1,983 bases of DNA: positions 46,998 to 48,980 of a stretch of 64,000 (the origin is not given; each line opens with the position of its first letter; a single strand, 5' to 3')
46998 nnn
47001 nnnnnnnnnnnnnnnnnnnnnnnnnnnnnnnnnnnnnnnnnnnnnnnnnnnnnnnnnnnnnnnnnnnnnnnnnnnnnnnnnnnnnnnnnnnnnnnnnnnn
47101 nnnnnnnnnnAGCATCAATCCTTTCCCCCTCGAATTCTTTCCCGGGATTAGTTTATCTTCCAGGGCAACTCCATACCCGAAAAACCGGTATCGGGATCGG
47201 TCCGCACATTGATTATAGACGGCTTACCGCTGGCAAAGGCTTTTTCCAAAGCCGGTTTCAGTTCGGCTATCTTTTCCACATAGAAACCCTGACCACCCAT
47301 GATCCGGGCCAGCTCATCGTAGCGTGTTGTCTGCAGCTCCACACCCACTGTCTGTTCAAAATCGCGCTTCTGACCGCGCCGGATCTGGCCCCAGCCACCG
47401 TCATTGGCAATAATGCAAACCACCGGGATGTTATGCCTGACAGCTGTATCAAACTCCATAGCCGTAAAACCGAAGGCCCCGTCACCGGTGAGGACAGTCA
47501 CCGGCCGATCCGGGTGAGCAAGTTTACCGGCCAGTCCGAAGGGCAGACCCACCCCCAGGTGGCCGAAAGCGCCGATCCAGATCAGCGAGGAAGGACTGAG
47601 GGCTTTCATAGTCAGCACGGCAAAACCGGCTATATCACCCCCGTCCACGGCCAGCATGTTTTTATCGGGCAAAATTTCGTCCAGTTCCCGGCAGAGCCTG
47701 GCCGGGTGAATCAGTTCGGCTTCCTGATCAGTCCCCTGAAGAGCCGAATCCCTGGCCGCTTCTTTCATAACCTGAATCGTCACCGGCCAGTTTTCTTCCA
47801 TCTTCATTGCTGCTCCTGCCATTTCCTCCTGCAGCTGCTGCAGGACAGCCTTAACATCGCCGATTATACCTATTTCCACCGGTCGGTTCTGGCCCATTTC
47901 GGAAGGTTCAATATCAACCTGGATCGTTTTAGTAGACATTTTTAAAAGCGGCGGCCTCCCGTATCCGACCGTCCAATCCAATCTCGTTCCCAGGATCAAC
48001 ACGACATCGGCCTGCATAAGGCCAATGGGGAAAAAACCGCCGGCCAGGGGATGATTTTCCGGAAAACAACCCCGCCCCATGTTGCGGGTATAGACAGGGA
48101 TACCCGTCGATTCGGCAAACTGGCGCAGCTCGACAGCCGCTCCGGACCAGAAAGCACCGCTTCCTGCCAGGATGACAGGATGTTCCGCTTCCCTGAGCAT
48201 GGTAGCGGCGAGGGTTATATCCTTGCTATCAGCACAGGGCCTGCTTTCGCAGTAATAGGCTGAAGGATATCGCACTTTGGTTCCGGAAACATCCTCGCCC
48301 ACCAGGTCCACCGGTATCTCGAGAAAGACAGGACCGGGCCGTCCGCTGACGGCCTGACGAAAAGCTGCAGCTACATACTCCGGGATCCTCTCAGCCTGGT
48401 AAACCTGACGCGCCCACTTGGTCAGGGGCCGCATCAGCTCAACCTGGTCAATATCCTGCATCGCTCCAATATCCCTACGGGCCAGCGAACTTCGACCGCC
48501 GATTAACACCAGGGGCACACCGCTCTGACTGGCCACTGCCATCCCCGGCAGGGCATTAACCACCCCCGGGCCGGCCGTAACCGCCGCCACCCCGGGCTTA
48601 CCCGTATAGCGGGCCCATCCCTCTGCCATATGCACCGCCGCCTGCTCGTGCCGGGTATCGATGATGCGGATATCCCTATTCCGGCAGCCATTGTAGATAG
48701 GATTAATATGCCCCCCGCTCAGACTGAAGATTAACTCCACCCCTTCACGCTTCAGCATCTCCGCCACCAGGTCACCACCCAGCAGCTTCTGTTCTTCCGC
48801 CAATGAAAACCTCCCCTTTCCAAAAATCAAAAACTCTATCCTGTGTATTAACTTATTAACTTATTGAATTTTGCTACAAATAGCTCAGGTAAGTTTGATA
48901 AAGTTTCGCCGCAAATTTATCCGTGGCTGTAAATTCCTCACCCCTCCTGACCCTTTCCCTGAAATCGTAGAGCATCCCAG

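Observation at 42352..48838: Metabolic-looking module embedded in the glycan locus, bracketed by junction elements 5 and 6: a YerE/YerF-like branched-sugar route is possible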

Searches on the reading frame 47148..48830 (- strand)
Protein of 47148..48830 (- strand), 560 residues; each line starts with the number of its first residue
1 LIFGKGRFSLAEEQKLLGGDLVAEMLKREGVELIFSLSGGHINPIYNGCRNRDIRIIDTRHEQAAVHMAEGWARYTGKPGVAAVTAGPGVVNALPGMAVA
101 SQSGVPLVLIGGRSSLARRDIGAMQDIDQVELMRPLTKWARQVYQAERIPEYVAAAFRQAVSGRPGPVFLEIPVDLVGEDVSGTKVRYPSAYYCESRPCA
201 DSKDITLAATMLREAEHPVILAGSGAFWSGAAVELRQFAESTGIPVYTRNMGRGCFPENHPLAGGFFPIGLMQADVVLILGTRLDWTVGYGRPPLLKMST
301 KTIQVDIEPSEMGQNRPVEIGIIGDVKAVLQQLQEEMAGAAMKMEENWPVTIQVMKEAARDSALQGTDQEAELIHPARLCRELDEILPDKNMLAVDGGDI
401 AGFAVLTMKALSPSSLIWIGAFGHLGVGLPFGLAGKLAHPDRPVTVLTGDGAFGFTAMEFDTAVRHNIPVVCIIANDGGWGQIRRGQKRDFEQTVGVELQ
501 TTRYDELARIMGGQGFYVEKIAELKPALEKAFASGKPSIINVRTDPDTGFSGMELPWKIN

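Call 3: search_protein_families(library=pfam, proteins=[window:47148-48830:-])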
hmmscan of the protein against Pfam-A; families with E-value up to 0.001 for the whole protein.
window:47148-48830:- (560 aa): 3 families
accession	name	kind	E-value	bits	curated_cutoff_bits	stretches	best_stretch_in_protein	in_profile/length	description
PF02776.23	TPP_enzyme_N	-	1.5e-38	131.6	26.8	1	18-132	3-119/119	Thiamine pyrophosphate enzyme, N-terminal TPP binding domain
PF00205.28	TPP_enzyme_M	-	1.7e-35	122.2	30.4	1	206-333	2-137/137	Thiamine pyrophosphate enzyme, central domain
PF02775.26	TPP_enzyme_C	-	1.9e-32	112.6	21.9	1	397-542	2-151/151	Thiamine pyrophosphate enzyme, C-terminal TPP binding domain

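Call 4: search_protein_families(library=ncbifam, proteins=[window:47148-48830:-])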
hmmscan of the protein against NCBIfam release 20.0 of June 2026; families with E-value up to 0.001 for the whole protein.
window:47148-48830:- (560 aa): 52 families (the best 25 are shown)
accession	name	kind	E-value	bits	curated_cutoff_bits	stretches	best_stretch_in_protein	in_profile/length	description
NF004516.0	PRK05858.1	equivalog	8.1e-139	463.6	587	1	11-549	6-540/548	acetolactate synthase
NF058623.1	HdaclCoAlyACT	equivalog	3.1e-115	386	600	1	19-547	13-543/575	2-hydroxyacyl-CoA lyase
NF006187.0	PRK08322.1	equivalog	2.2e-104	349.9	509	1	19-545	5-529/548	acetolactate synthase large subunit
TIGR00118.1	acolac_lg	equivalog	2.1e-102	343.4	538.35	1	18-548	3-538/557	biosynthetic-type acetolactate synthase large subunit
NF006122.0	PRK08266.1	subfamily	2.8e-101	339.7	571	1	15-549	3-529/543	hypothetical protein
NF006721.0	PRK09259.1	equivalog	1.4e-98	331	557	1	14-550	13-556/574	oxalyl-CoA decarboxylase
NF006052.0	PRK08199.1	subfamily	6.4e-98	328.5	539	1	14-551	6-544/559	thiamine pyrophosphate protein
NF004919.0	PRK06276.1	equivalog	6.9e-96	321.8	866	1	18-548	3-542/582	acetolactate synthase large subunit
NF006378.0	PRK08617.1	equivalog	6.6e-93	311.9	510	1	12-545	4-539/556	acetolactate synthase AlsS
TIGR03254.1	oxalate_oxc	equivalog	1.1e-92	311.5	739.4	1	18-549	5-542/554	oxalyl-CoA decarboxylase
NF004710.0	PRK06048.1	equivalog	6.4e-91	305.5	976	1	14-548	6-541/561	acetolactate synthase large subunit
NF005712.0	PRK07524.1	subfamily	6.6e-88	295.5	500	1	19-545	6-530/536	5-guanidino-2-oxopentanoate decarboxylase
NF005713.0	PRK07525.1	subfamily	2.5e-87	293.6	620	1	21-543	11-561/592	sulfoacetaldehyde acetyltransferase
NF004807.0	PRK06154.1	equivalog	1.2e-84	285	607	1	12-551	16-561/565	thiamine pyrophosphate-requiring protein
NF004772.0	PRK06112.1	subfamily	4.4e-84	282.8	673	1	13-547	11-562/578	acetolactate synthase catalytic subunit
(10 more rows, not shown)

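Call 9: search_solved_structures(query=window:47148-48830:-, max_evalue=1e-20)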
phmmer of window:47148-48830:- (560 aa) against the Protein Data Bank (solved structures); distinct sequences matched with E-value up to 1e-20: 125 (the best 60 are shown).
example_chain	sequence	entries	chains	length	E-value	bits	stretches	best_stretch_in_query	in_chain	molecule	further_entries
8vza_A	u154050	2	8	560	3.6e-100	339.5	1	12-545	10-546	2-Hydroxyacyl-CoA lyase/Synthase | Oxalyl-CoA decarboxylase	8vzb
8vzf_A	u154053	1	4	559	4.4e-100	339.2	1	12-545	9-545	2-Hydroxyacyl-CoA Lyase/Synthase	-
8vzc_A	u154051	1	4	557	5.1e-100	339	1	12-545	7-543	Oxalyl-CoA decarboxylase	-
6xn8_A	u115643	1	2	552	3.8e-94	319.6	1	17-547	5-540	2-hydroxyacyl-CoA lyase 1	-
8vzk_A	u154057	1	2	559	1.6e-92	314.2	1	18-557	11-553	Oxalyl-CoA decarboxylase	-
8vzj_A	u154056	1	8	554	6.5e-90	305.6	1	16-546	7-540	Oxalyl-CoA decarboxylase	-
8vzd_A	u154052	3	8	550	3.6e-89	303.1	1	16-557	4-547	2-Hydroxyacyl-CoA Lyase/Synthase TbHACS | Oxalyl-CoA decarboxylase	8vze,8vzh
7pt3_A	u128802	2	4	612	4.5e-89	302.8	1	18-548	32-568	2-hydroxyacyl-CoA lyase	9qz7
9qz5_A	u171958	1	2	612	5.6e-89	302.5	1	18-548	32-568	2-hydroxyacyl-CoA lyase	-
7pt2_A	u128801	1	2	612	7.5e-89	302.1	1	18-548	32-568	2-hydroxyacyl-CoA lyase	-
9qz4_A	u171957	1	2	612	7.7e-89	302.1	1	18-548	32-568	2-hydroxyacyl-CoA lyase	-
7pt1_A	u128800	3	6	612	7.9e-89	302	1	18-548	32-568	2-hydroxyacyl-CoA lyase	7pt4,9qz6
8x3x_A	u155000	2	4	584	2.5e-84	287.2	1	19-554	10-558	BbmA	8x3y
8xod_A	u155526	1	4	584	3.6e-83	283.4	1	19-554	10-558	BbmA-G484F complex with CBOA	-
8vzi_A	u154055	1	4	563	5.3e-82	279.5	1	13-550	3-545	2-hydroxyacyl-CoA lyase-like protein 1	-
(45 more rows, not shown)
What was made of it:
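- On YerE-like sugar-branching ThDP enzymes: ALS-type enzymes score 211 or less (call 9).
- The enzyme is nearer to OXC/HACL/BAL than to ALS-type enzymes (calls 4, 9).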

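Call 11: find_homologous_proteins(query=window:47148-48803:-)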
Query window:47148-48803:- (551 aa): 7792 proteins with E <= 0.001 among 8000 candidates; the best 120 are listed.
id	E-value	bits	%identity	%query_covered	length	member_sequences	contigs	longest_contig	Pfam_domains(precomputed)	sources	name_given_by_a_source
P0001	0.0e+0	1250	100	100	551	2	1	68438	PF02775.27,PF02776.24,PF00205.29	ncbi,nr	ncbi:MAG: hypothetical protein AVO34_07370 [Firmicutes bacterium ML8_F2]|nr:MAG: hypothetical protei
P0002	0.0e+0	1226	98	100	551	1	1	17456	PF02775.27,PF02776.24,PF00205.29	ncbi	ncbi:MAG: thiamine pyrophosphate-binding protein [Bacillota bacterium]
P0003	0.0e+0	1149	90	100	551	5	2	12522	PF02775.27,PF02776.24,PF00205.29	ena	-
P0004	0.0e+0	1023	80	100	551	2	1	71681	PF02775.27,PF02776.24,PF00205.29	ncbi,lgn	-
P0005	0.0e+0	1013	79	99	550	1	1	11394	PF02775.27,PF02776.24,PF00205.29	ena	-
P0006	2.0e-286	969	75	100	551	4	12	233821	PF02775.27,PF02776.24,PF00205.29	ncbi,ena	-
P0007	1.8e-280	949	74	100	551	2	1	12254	PF02775.27,PF02776.24,PF00205.29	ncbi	-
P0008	2.0e-279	946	75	100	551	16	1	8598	PF02775.27,PF02776.24,PF00205.29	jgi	jgi:acetolactate synthase I/II/III large subunit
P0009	2.1e-278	943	75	100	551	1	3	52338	PF02775.27,PF02776.24,PF00205.29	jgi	jgi:acetolactate synthase I/II/III large subunit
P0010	2.3e-277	939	75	100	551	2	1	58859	PF02775.27,PF02776.24,PF00205.29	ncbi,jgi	jgi:acetolactate synthase-1/2/3 large subunit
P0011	5.8e-277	938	74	100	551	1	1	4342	PF02775.27,PF02776.24,PF00205.29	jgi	-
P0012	1.0e-276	937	73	100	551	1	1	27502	PF02775.27,PF02776.24,PF00205.29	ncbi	ncbi:MAG: thiamine pyrophosphate-binding protein [Bacillota bacterium]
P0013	2.3e-276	936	74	100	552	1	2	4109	PF02775.27,PF02776.24,PF00205.29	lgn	-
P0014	3.4e-276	935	74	100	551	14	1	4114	PF02775.27,PF02776.24,PF00205.29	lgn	-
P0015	2.4e-275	933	75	99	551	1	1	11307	PF02775.27,PF02776.24,PF00205.29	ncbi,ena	-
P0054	4.4e-225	767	61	99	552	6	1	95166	PF02775.27,PF02776.24,PF00205.29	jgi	jgi:acetolactate synthase I/II/III large subunit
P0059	4.9e-207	707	56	100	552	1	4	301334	PF02775.27,PF02776.24,PF00205.29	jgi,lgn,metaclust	metaclust:\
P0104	6.2e-160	552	45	99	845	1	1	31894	PF08659.17,PF02775.27,PF13561.13,PF02776.24,PF00106.32,PF00205.29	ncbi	-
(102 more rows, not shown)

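Call 13: find_encoding_contigs(protein=P0006, flank=10000, max_places=4)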
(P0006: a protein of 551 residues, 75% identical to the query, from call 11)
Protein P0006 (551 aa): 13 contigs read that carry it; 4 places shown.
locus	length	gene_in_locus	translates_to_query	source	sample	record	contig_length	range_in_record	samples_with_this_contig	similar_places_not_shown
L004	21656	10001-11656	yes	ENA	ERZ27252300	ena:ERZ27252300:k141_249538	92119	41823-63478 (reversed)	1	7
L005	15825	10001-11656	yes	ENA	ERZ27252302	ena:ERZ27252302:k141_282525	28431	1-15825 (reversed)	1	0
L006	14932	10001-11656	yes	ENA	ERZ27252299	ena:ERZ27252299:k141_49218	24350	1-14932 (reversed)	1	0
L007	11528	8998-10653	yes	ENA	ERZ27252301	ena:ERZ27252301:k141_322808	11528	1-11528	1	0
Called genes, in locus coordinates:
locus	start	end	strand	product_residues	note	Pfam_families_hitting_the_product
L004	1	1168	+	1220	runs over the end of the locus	PF00580:UvrD-helicase, PF13245:AAA_19, PF13361:UvrD_C, PF13538:UvrD_C_2 (faint)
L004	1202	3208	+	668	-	PF00580:UvrD-helicase, PF13086:AAA_11, PF13245:AAA_19, PF13604:AAA_30, PF01443:Viral_helicase1 (faint), PF05127:NAT10_TcmA_helicase (faint), PF18335:SH3_13, PF13538:UvrD_C_2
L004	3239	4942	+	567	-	PF00342:PGI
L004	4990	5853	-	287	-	PF01584:CheW, PF00072:Response_reg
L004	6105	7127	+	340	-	PF10974:DUF2804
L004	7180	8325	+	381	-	PF22020:RlmL_1st, PF02926:THUMP, PF01170:UPF0020, PF13847:Methyltransf_31 (faint)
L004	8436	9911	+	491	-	PF00939:Na_sulph_symp, PF03600:CitMHS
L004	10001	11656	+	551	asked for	PF02776:TPP_enzyme_N, PF00205:TPP_enzyme_M, PF02775:TPP_enzyme_C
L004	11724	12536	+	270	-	PF00106:adh_short, PF08659:KR (weak), PF23441:SDR, PF13561:adh_short_C2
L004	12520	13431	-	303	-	PF00126:HTH_1, PF03466:LysR_substrate, PF12727:PBP_like (weak)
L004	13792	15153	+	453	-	PF03616:Glt_symporter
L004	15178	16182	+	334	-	PF08240:ADH_N, PF16912:Glu_dehyd_C, PF00107:ADH_zinc_N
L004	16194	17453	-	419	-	PF01208:URO-D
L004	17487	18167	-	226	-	PF02493:MORN, PF14110:DUF4282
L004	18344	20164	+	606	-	PF00989:PAS, PF08448:PAS_4, PF13188:PAS_8 (weak), PF13426:PAS_9, PF08447:PAS_3, PF00990:GGDEF, PF01966:HD, PF13487:HD_5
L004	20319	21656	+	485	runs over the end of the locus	PF13560:HTH_31 (faint), PF22483:Mu-transpos_C_2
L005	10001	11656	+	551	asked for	PF02776:TPP_enzyme_N, PF00205:TPP_enzyme_M, PF02775:TPP_enzyme_C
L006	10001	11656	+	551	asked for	PF02776:TPP_enzyme_N, PF00205:TPP_enzyme_M, PF02775:TPP_enzyme_C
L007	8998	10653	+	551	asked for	PF02776:TPP_enzyme_N, PF00205:TPP_enzyme_M, PF02775:TPP_enzyme_C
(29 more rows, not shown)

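Call 14: find_encoding_contigs(protein=P0004, flank=10000, max_places=3)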
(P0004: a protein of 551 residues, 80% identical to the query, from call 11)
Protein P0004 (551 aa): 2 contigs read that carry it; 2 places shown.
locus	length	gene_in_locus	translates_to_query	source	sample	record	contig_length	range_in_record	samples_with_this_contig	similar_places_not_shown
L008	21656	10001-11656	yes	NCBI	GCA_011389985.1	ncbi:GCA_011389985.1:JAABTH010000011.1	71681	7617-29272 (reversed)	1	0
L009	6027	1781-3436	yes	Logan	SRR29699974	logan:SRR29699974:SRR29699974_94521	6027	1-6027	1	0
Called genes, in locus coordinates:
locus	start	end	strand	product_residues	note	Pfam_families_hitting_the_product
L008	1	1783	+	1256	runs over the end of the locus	PF00580:UvrD-helicase, PF13245:AAA_19, PF13361:UvrD_C (weak), PF13538:UvrD_C_2 (faint), PF13361:UvrD_C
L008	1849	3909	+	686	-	PF00580:UvrD-helicase (faint), PF13086:AAA_11 (faint), PF13245:AAA_19, PF13604:AAA_30, PF01443:Viral_helicase1 (faint), PF18335:SH3_13, PF13538:UvrD_C_2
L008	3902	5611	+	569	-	PF00342:PGI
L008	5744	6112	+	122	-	PF03733:YccF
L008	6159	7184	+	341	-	PF10974:DUF2804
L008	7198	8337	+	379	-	PF22020:RlmL_1st, PF02926:THUMP, PF01170:UPF0020, PF13847:Methyltransf_31 (weak)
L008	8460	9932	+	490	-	PF00939:Na_sulph_symp, PF03600:CitMHS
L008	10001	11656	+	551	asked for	PF02776:TPP_enzyme_N, PF00205:TPP_enzyme_M, PF02775:TPP_enzyme_C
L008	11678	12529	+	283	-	PF00106:adh_short, PF08659:KR, PF13561:adh_short_C2, PF23441:SDR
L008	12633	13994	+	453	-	-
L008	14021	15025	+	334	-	PF08240:ADH_N, PF16912:Glu_dehyd_C, PF00107:ADH_zinc_N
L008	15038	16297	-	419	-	PF01208:URO-D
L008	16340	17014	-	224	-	PF02493:MORN (weak), PF14110:DUF4282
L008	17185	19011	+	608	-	PF00989:PAS, PF08448:PAS_4, PF13188:PAS_8 (weak), PF13426:PAS_9, PF08447:PAS_3, PF00990:GGDEF, PF01966:HD, PF13487:HD_5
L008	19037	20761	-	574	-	PF14716:HHH_8, PF14520:HHH_5, PF14791:DNA_pol_B_thumb, PF02811:PHP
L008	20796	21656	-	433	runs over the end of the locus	PF01546:Peptidase_M20, PF07687:M20_dimer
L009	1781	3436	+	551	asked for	PF02776:TPP_enzyme_N, PF00205:TPP_enzyme_M, PF02775:TPP_enzyme_C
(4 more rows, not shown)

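Call 18: find_encoding_contigs(protein=P0059, flank=8000, max_places=2)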
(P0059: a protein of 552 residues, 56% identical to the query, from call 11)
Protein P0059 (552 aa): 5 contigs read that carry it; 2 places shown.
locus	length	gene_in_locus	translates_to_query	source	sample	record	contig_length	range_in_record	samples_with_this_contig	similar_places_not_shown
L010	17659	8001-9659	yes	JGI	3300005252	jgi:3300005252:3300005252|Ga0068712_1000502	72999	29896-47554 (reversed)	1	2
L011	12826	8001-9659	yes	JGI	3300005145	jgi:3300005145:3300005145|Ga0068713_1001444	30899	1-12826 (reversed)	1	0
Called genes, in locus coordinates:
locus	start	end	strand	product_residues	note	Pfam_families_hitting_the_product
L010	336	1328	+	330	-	PF16868:NMT1_3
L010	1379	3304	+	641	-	PF06808:DctM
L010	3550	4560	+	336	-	PF00989:PAS, PF13188:PAS_8 (weak), PF08448:PAS_4, PF13426:PAS_9, PF08447:PAS_3, PF00196:GerE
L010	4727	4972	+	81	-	-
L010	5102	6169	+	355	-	PF01926:MMR_HSR1 (weak), PF06071:YchF-GTPase_C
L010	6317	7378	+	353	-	PF00108:Thiolase_N (faint), PF08545:ACP_syn_III, PF08541:ACP_syn_III_C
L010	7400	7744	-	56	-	-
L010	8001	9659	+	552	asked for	PF02776:TPP_enzyme_N, PF00205:TPP_enzyme_M, PF02775:TPP_enzyme_C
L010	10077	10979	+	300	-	PF13593:SBF_like, PF01758:SBF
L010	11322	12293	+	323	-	PF01073:3Beta_HSD, PF01370:Epimerase, PF02719:Polysacc_synt_2 (weak), PF04321:RmlD_sub_bind (weak), PF13460:NAD_binding_10, PF16363:GDP_Man_Dehyd, PF07993:NAD_binding_4 (weak)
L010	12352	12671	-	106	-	-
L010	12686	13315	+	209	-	PF01590:GAF, PF13185:GAF_2, PF13492:GAF_3 (weak)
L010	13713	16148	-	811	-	PF00924:MS_channel_2nd, PF21082:MS_channel_3rd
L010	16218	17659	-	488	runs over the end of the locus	PF00497:SBP_bac_3, PF10613:Lig_chan-Glu_bd (faint), PF01464:SLT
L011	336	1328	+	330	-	PF16868:NMT1_3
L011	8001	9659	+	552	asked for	PF02776:TPP_enzyme_N, PF00205:TPP_enzyme_M, PF02775:TPP_enzyme_C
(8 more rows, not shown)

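Call 19: find_encoding_contigs(protein=P0104, flank=8000, max_places=2)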
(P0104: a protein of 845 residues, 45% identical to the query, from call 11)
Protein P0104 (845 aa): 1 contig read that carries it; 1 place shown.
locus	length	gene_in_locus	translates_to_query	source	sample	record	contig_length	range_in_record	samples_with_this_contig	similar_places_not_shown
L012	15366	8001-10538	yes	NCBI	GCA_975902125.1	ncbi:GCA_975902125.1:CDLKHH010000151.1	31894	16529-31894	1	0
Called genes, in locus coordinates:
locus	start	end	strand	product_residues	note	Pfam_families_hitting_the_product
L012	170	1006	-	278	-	PF00929:RNase_T, PF13280:WYL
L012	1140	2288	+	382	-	PF03321:GH3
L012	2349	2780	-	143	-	PF22570:LiaF-TM (weak)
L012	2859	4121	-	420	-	PF00083:Sugar_tr (faint), PF07690:MFS_1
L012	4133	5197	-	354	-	PF02746:MR_MLE_N (weak), PF13378:MR_MLE_C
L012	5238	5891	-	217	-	PF04116:FA_hydroxylase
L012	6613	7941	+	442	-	PF13347:MFS_2, PF07690:MFS_1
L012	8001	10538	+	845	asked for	PF00106:adh_short, PF08659:KR, PF13561:adh_short_C2, PF02776:TPP_enzyme_N, PF00205:TPP_enzyme_M, PF02775:TPP_enzyme_C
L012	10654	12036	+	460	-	PF01546:Peptidase_M20, PF07687:M20_dimer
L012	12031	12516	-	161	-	PF00710:Asparaginase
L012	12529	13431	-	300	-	PF01261:AP_endonuc_2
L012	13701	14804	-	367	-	-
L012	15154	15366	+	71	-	?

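Call 20: find_encoding_contigs(protein=P0054, flank=8000, max_places=2)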
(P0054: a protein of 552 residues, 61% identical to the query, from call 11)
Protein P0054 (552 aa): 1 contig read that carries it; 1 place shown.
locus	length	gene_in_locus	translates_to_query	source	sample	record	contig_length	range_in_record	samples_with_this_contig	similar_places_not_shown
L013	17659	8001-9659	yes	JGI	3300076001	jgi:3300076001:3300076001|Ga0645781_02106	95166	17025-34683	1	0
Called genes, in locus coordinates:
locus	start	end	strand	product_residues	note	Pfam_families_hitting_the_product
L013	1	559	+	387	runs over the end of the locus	PF03054:tRNA_Me_trans, PF20259:tRNA_Me_trans_M, PF20258:tRNA_Me_trans_C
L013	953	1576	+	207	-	-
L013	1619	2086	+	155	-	-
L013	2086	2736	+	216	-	PF01891:CbiM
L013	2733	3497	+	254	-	PF02361:CbiQ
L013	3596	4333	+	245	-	PF00005:ABC_tran, PF02463:SMC_N (faint), PF13304:AAA_21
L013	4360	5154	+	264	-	PF00795:CN_hydrolase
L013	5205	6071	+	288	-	-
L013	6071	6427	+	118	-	PF04235:DUF418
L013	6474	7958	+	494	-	PF02550:AcetylCoA_hydro, PF13336:AcetylCoA_hyd_C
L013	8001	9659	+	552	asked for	PF02776:TPP_enzyme_N, PF00205:TPP_enzyme_M, PF02775:TPP_enzyme_C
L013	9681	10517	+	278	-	PF00106:adh_short, PF08659:KR, PF23441:SDR, PF13561:adh_short_C2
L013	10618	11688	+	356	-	PF13478:XdhC_C, PF02625:XdhC_CoxI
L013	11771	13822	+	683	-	PF00149:Metallophos, PF02872:5_nucleotid_C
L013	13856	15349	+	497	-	PF06253:MTTB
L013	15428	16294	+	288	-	PF01063:Aminotran_4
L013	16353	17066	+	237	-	PF24481:CT398_CC, PF02591:Zn_ribbon_9 (weak)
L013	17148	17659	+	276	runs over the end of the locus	-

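Call 23: find_encoding_contigs(protein=P0002, flank=10000, max_places=2)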
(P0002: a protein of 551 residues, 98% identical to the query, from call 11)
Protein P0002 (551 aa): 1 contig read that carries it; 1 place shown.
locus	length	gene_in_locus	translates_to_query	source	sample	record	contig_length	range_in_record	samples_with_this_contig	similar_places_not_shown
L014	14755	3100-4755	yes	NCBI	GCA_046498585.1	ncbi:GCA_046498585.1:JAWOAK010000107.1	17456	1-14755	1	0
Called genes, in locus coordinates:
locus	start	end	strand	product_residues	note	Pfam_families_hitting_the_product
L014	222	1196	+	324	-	PF00535:Glycos_transf_2, PF13641:Glyco_tranf_2_3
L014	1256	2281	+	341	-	PF01073:3Beta_HSD, PF01370:Epimerase, PF02719:Polysacc_synt_2, PF04321:RmlD_sub_bind (weak), PF05368:NmrA, PF13460:NAD_binding_10, PF16363:GDP_Man_Dehyd, PF08485:Polysacc_syn_2C, +1 more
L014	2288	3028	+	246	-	PF01370:Epimerase, PF02719:Polysacc_synt_2 (faint), PF04321:RmlD_sub_bind (faint), PF07993:NAD_binding_4 (faint), PF16363:GDP_Man_Dehyd (faint)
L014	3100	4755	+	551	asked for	PF02776:TPP_enzyme_N, PF00205:TPP_enzyme_M, PF02775:TPP_enzyme_C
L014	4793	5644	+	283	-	PF00106:adh_short, PF08659:KR (weak), PF13561:adh_short_C2, PF23441:SDR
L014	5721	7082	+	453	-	PF03616:Glt_symporter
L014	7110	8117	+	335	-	PF08240:ADH_N, PF16912:Glu_dehyd_C, PF00107:ADH_zinc_N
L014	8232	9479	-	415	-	PF01208:URO-D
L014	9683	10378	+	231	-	-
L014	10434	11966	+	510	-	PF01943:Polysacc_synt, PF13440:Polysacc_synt_3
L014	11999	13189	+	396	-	PF00534:Glycos_transf_1, PF13692:Glyco_trans_1_4, PF13524:Glyco_trans_1_2 (weak)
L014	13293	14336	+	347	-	PF00535:Glycos_transf_2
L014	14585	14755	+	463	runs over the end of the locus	PF02397:Bac_transf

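Call 24: find_encoding_contigs(protein=P0003, flank=10000, max_places=2)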
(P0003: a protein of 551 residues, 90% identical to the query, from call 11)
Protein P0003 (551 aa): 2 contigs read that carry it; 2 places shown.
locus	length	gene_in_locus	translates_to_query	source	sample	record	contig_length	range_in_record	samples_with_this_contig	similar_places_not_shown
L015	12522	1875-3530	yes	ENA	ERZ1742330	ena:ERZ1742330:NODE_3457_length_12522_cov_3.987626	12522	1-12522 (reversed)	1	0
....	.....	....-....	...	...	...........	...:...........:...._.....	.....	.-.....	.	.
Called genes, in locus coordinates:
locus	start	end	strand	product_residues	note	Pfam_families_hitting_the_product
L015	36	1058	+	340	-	PF01073:3Beta_HSD, PF01370:Epimerase, PF02719:Polysacc_synt_2, PF04321:RmlD_sub_bind (weak), PF05368:NmrA, PF13460:NAD_binding_10, PF16363:GDP_Man_Dehyd, PF08485:Polysacc_syn_2C, +1 more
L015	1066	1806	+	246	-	PF01370:Epimerase, PF02719:Polysacc_synt_2 (faint), PF04321:RmlD_sub_bind (faint), PF07993:NAD_binding_4 (faint), PF16363:GDP_Man_Dehyd (faint)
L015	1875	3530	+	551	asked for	PF02776:TPP_enzyme_N, PF00205:TPP_enzyme_M, PF02775:TPP_enzyme_C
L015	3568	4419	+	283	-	PF00106:adh_short, PF08659:KR, PF13561:adh_short_C2, PF23441:SDR (weak)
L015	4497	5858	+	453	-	PF03616:Glt_symporter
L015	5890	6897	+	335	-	PF08240:ADH_N, PF16912:Glu_dehyd_C, PF00107:ADH_zinc_N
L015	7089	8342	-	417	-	PF01208:URO-D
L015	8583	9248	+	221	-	-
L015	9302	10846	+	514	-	PF01943:Polysacc_synt, PF13440:Polysacc_synt_3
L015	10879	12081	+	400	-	PF00534:Glycos_transf_1 (weak), PF13692:Glyco_trans_1_4, PF13524:Glyco_trans_1_2 (weak)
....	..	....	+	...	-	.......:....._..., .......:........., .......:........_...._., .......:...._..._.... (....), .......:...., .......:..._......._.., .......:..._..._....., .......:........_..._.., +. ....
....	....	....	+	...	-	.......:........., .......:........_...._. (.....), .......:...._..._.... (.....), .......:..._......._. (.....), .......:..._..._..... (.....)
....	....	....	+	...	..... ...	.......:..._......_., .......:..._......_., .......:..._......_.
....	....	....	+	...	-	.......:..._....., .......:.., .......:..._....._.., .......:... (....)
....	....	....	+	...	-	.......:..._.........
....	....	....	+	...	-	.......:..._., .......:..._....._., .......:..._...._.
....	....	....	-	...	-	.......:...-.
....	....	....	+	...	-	-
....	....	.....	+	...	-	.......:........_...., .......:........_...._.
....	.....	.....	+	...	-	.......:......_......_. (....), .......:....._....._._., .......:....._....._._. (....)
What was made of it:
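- The arrangement is kept in three genomes (calls 23, 24).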
